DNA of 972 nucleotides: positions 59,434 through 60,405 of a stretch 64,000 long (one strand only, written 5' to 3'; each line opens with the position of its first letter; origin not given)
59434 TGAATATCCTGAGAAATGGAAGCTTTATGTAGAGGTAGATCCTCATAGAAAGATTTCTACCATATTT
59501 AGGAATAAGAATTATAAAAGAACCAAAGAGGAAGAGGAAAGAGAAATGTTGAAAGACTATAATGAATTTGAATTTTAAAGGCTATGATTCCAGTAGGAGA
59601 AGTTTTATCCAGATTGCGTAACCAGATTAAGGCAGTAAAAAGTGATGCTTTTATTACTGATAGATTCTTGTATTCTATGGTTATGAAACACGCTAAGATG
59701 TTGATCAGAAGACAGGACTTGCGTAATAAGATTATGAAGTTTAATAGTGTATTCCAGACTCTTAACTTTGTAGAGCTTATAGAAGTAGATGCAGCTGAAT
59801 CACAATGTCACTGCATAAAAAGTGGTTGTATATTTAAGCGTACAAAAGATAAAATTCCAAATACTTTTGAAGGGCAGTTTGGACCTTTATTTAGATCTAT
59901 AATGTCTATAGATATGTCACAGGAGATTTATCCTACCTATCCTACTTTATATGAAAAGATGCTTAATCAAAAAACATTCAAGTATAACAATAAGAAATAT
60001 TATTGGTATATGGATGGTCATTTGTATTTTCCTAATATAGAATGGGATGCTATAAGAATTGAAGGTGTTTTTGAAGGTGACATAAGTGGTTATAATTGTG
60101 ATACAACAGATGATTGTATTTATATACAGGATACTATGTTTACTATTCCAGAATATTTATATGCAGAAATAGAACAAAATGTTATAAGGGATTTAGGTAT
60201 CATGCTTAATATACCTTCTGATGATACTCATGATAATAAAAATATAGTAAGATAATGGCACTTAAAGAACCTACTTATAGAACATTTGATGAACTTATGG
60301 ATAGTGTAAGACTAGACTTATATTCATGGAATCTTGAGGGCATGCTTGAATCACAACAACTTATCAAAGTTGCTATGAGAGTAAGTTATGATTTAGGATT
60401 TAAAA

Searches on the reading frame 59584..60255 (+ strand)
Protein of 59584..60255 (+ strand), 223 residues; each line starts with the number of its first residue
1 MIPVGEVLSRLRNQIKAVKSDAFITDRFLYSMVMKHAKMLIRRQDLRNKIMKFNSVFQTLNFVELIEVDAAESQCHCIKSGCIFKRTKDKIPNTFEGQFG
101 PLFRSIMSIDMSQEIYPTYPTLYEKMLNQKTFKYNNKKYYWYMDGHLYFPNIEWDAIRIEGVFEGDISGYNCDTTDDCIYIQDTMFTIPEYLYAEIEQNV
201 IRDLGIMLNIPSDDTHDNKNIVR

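Call 9: search_protein_families(library=phrogs, proteins=[window:59584-60255:+], max_evalue=0.01)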
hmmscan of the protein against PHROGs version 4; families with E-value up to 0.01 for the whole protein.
window:59584-60255:+ (223 aa): 1 family
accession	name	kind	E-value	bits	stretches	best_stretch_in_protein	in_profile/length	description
phrog_9863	-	head and packaging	8.6e-19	69.1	1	4-220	4-230/236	virion structural protein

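Call 10: search_protein_families(library=pfam, proteins=[window:59584-60255:+], max_evalue=0.01)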
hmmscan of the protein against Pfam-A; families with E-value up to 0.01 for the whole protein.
window:59584-60255:+ (223 aa): 1 family
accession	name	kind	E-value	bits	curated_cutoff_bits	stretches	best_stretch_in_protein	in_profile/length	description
PF25702.1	CrAss_Ring_2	-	8.2e-21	75.1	27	1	6-220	5-208/210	Phage tail ring protein 2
